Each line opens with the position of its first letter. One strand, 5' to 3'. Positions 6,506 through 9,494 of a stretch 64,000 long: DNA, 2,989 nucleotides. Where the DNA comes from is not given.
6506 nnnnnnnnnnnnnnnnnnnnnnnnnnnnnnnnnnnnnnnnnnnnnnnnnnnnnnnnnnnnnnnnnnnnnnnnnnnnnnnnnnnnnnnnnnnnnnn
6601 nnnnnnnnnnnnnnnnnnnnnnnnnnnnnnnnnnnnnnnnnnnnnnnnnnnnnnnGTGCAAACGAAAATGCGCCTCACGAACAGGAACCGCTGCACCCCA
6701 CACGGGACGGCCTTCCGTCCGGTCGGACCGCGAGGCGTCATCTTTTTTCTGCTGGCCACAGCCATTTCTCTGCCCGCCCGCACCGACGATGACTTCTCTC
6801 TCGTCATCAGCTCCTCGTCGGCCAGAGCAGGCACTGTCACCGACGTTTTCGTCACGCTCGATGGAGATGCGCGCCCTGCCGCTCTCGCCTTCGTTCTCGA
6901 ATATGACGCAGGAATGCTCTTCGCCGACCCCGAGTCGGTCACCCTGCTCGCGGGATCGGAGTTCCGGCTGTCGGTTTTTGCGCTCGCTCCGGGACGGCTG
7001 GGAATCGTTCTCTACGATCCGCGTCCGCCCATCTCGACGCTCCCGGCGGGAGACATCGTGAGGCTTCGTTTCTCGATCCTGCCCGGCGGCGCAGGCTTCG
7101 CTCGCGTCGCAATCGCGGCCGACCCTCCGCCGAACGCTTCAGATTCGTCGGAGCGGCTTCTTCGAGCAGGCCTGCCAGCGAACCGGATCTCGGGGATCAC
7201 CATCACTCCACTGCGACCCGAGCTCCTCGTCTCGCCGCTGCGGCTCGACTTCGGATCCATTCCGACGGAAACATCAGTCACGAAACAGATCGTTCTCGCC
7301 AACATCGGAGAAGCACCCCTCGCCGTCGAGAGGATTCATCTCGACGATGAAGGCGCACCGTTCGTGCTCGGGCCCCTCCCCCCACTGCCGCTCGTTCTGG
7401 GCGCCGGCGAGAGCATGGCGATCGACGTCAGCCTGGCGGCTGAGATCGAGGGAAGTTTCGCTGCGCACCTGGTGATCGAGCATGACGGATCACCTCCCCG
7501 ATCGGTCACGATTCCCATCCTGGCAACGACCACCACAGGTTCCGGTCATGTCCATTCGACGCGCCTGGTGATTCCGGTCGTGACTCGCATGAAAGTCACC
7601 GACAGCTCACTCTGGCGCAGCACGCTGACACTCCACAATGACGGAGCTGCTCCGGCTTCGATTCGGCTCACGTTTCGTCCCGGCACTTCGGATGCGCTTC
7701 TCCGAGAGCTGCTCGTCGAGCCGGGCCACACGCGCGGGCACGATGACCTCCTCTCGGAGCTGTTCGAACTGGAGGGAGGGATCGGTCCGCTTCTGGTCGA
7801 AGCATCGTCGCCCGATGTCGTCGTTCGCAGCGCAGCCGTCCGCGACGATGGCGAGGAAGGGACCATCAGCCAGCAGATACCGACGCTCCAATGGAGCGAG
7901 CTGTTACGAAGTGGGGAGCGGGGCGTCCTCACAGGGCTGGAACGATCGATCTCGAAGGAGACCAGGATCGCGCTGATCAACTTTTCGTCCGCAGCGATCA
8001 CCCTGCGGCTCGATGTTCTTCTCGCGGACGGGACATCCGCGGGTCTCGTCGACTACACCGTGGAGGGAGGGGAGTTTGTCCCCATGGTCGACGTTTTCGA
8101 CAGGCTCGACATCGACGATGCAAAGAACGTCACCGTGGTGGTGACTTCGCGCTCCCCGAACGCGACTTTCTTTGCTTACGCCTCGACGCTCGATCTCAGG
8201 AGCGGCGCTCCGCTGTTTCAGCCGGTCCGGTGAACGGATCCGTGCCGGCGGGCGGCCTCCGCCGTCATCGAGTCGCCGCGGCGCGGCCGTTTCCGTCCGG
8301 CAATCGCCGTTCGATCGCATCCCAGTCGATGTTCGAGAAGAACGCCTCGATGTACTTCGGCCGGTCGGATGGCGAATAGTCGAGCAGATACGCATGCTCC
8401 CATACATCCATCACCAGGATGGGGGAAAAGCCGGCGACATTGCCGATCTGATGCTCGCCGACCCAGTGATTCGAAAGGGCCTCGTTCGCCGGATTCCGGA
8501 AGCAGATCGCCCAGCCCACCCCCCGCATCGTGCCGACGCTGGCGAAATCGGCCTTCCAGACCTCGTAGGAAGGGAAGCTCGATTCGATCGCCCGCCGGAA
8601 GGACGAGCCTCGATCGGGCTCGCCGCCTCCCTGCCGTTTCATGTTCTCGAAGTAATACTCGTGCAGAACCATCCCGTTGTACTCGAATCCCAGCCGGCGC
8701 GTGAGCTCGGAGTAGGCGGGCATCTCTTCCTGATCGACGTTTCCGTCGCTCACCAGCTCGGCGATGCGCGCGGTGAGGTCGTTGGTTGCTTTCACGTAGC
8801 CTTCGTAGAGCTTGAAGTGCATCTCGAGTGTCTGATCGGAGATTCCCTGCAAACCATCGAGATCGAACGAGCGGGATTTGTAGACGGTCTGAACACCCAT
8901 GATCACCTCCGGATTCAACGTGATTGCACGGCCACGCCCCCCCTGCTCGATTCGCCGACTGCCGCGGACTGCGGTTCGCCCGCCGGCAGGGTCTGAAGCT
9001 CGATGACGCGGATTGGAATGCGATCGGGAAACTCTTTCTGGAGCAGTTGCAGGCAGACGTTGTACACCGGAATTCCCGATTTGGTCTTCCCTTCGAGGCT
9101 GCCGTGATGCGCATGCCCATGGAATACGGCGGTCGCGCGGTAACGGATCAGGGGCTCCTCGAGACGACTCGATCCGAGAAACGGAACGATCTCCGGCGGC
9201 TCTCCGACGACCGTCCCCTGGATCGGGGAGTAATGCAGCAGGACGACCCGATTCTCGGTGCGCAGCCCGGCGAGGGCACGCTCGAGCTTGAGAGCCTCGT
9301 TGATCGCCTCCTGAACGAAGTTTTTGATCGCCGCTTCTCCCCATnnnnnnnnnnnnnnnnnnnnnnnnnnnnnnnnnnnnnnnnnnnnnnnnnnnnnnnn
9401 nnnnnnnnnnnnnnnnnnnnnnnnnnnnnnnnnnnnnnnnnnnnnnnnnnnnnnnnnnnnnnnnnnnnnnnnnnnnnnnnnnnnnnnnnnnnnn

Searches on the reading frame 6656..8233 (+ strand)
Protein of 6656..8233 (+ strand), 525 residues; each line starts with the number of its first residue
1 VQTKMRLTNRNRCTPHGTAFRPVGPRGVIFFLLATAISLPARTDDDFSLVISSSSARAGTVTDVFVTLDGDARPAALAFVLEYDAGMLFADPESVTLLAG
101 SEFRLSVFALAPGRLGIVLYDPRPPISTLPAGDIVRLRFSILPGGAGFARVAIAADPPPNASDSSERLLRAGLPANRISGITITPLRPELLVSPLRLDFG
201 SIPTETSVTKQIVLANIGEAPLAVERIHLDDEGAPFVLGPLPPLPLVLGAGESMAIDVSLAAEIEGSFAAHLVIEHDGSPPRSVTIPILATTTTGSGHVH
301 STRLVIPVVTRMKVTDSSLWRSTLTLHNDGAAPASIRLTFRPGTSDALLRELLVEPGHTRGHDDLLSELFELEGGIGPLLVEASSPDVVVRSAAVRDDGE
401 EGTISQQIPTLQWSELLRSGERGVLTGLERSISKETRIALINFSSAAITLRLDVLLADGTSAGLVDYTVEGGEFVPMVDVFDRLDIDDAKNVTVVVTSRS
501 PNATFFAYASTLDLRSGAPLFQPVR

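Call 19: search_protein_families(library=pfam, proteins=[window:6656-8233:+], max_evalue=0.00001)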
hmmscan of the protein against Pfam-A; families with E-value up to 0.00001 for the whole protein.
window:6656-8233:+ (525 aa): 1 family
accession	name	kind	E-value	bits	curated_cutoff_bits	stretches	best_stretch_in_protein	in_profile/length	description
PF22544.2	HYDIN_VesB_CFA65-like_Ig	-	7.6e-11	42.6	25.5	1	190-286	3-95/100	HYDIN/CFA65/VesB-like, Ig-like domain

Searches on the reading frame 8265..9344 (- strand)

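Call 19: search_protein_families(library=pfam, proteins=[window:8265-9344:-], max_evalue=0.00001)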
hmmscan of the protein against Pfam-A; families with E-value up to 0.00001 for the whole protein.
window:8265-9344:- (359 aa): 1 family
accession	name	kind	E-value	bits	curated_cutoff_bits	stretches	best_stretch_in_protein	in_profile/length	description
PF02777.23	Sod_Fe_C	-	1.5e-22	80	20.9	1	248-347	4-102/102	Iron/manganese superoxide dismutases, C-terminal domain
